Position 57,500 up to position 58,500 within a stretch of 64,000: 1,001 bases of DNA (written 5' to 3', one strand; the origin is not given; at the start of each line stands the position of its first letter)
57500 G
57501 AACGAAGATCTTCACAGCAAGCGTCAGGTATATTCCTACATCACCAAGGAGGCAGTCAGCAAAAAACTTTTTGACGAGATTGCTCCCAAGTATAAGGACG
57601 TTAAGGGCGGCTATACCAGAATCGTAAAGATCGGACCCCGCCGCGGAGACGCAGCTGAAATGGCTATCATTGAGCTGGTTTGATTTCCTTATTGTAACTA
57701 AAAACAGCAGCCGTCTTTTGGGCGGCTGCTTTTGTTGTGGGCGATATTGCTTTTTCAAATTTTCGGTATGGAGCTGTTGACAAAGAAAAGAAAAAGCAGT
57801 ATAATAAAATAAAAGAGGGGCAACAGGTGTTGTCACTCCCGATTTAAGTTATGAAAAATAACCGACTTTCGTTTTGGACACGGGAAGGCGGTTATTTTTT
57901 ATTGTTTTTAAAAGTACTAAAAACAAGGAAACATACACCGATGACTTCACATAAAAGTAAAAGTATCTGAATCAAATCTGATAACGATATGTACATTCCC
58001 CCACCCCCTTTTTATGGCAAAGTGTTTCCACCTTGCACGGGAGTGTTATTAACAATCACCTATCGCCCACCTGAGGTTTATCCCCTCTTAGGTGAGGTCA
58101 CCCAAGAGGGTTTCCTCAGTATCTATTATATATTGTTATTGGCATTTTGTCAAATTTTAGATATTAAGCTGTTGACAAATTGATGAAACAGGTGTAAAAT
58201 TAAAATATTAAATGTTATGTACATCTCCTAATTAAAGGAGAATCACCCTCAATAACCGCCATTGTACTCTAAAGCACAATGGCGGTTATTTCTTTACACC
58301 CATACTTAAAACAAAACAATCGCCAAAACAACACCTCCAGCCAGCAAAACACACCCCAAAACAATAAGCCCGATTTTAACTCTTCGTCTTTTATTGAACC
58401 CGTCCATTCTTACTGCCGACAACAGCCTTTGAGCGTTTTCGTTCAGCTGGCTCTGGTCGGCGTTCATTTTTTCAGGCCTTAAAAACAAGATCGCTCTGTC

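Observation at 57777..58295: Type I TA module with a second sRNA able to block initiation of all three toxin paralogs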

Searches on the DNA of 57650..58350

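Call 71: search_rna_families(source=window, start=57650, end=58350, threshold=evalue, max_evalue=10)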
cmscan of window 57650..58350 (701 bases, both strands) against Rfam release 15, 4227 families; matches with E-value up to 10: 47.
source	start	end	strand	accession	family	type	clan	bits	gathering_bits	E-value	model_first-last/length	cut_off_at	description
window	58227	58297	+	RF02074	STnc240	Gene; sRNA;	-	30.2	55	0.02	1-77/77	no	Enterobacterial sRNA STnc240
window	58202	58239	-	RF02580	tsr31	Gene; sRNA;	-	24.9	50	0.11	1-70/70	no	S. aureus tsr31 small RNA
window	57726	57958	-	RF02101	HULC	Gene; lncRNA;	-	24.7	45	5.7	1-241/241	no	Highly up-regulated in liver cancer conserved region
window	58163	58291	+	RF02390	sau-41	Gene; sRNA;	-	23.2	80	0.34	1-156/156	no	Staphylococcus sRNA sau-41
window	58063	58220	-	RF02073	STnc260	Gene; sRNA;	-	23.1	100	0.56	1-176/176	no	Salmonella enterica sRNA STnc260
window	57660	57746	+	RF02426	SpF03_sRNA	Gene; sRNA;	-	22.2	50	1.1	1-106/106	no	Streptococcus sRNA SpF03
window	58190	58290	+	RF02618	SSRC34_2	Gene; sRNA;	-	21.6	48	0.52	1-125/125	no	Streptococcus sRNA 34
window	57842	57913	+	RF04174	MIR4208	Gene; miRNA;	-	21.3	140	1.2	1-191/191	no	MIR4208 microRNA precursor family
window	57812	57903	+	RF02064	STnc370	Gene; sRNA;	-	20.8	54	5.1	1-71/71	no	Enterobacterial sRNA STnc370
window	57874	57957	-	RF03323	mir-3613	Gene; miRNA;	-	20.6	91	0.13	1-86/86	no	mir-3613 microRNA precursor family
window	57852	57950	-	RF04342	Plastid-psbA-1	Cis-reg;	CL00153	20.4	54.3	4.9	1-114/114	no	Plastid-psbA-1 3UTR RNA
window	57696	57777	-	RF02075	STnc230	Gene; sRNA;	-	20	50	3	1-83/83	no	Enterobacterial sRNA STnc230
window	57902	58015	+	RF04182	GibS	Gene; sRNA;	-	19.9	115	3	1-142/142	no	GibS sRNA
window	57709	57769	+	RF02843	RefA5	Gene; antisense;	-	19.7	91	0.24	1-68/68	no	Enterococcus sRNA A5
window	57812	57935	+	RF02526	SSRC34_1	Gene; sRNA;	-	19.7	64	4.2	1-128/128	no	Streptococcus sRNA SSRC34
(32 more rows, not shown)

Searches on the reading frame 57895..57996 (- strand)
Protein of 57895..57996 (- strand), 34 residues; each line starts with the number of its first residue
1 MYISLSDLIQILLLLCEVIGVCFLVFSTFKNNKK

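Call 11: search_protein_families(library=pfam, proteins=[window:57895-57996:-], max_evalue=10)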
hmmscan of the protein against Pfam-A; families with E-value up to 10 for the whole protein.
seq(34 aa): 1 family
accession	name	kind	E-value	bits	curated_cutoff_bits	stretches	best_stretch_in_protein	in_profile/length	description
PF14979.11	TMEM52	-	0.077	13.4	26.4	1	2-24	11-33/132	Transmembrane 52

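Call 13: find_related_loci(query=A1, collection=genome_contigs, flank=3000)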
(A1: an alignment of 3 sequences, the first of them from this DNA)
Query A1 (34 aa) in genome_contigs; peptide patterns used: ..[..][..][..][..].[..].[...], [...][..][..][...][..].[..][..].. (x = any residue, [..] = any of these).
176 stretches matched a pattern; 7 encode a relative of the query (tblastn E <= 1e-3); 7 distinct loci.
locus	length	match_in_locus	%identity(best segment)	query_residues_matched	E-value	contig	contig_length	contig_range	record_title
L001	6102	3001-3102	56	1-34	2e-9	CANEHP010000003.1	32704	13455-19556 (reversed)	MAG TPA_asm: uncultured Clostridia bacterium isolate SRR18439535_bin.34_metawrap_v1.3_MAG genome assembly, contig: NODE.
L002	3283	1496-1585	48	2-34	1e-6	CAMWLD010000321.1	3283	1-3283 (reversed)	MAG TPA_asm: uncultured Ruminococcus sp. isolate SRR14411325_bin.1_metawrap_v1.3_MAG genome assembly, contig: NODE.4704_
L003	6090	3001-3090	52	2-34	5e-6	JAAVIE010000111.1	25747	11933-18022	MAG: Oscillospiraceae bacterium isolate Mgla_MAG_0-bin_16 c_000000090441, whole genome shotgun sequence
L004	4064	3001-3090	52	2-34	5e-6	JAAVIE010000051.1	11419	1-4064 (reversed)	MAG: Oscillospiraceae bacterium isolate Mgla_MAG_0-bin_16 c_000000089020, whole genome shotgun sequence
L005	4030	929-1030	44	1-34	5e-6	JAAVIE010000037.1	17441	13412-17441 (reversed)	MAG: Oscillospiraceae bacterium isolate Mgla_MAG_0-bin_16 c_000000088727, whole genome shotgun sequence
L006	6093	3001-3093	45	1-31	1e-5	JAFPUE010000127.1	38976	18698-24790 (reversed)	MAG: Ruminiclostridium sp. isolate RGIG1478 Goat_Abomasum-1__c740985, whole genome shotgun sequence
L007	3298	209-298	40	2-31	3e-5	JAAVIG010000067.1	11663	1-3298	MAG: Oscillospiraceae bacterium isolate Mgla_MAG_6-bin_38 c_000000143279, whole genome shotgun sequence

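Call 41: find_related_loci(query=A3, collection=metagenome_contigs, flank=2500)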
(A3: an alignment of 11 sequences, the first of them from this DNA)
Query A3 (34 aa) in metagenome_contigs; peptide patterns used: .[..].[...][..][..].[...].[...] (x = any residue, [..] = any of these).
70 stretches matched a pattern; 5 encode a relative of the query (tblastn E <= 1e-3); 5 distinct loci.
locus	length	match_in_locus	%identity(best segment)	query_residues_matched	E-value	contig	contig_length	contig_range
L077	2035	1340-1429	52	2-34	2e-6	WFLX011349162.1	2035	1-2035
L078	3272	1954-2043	52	2-34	3e-6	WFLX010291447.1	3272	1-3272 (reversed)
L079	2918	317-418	47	1-34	1e-5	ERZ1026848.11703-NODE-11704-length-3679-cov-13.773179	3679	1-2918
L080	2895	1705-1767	62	1-21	1e-5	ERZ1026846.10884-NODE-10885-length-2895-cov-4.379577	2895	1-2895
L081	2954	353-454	41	1-34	2e-5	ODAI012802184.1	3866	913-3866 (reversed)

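Call 48: search_protein_families(library=ncbifam, proteins=[window:57895-57996:-], max_evalue=10)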
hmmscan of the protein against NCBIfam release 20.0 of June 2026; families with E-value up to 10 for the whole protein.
seq(34 aa): 1 family
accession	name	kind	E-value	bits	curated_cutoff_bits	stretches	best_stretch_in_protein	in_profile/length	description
NF007888.0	PRK10591.2-2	equivalog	0.03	14.7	109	1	5-30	4-28/93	hypothetical protein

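Call 64: search_protein_families(library=phrogs, proteins=[window:57895-57996:-], max_evalue=1)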
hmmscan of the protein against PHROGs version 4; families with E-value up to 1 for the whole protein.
seq(34 aa): 2 families
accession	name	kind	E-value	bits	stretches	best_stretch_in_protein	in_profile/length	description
phrog_920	-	lysis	0.0092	16.5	1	3-34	29-60/67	holin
phrog_8826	-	unknown function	0.27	12.5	1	6-33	4-31/81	-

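Call 70: search_protein_representatives(alignment_id=A1)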
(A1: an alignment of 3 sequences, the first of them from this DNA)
Query: 3 sequences, 34 profile positions. Proteins with E-value up to 0.001 (for the whole library): 27; up to 1e-10: 7; up to 1e-30: 0. The best 27 are listed.
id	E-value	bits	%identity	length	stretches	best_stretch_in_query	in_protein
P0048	1.1e-14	70.2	-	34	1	1-34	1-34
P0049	2.3e-13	65.9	-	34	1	1-34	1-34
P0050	2.6e-12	62.5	-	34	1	1-34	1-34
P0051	4.0e-12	61.9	-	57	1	1-34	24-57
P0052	7.7e-12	61.0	-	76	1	1-34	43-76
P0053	1.5e-11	60.1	-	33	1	2-34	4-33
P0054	4.7e-11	58.5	-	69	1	1-34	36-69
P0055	2.3e-09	53.1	-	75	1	1-34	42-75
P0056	2.8e-09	52.8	-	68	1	1-34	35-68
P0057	3.7e-09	52.4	-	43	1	1-34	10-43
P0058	1.4e-08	50.6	-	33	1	1-34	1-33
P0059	1.8e-08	50.2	-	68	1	1-34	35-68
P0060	1.3e-07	47.5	-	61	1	1-34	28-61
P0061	2.4e-07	46.7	-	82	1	1-34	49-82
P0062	2.5e-07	46.6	-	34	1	1-34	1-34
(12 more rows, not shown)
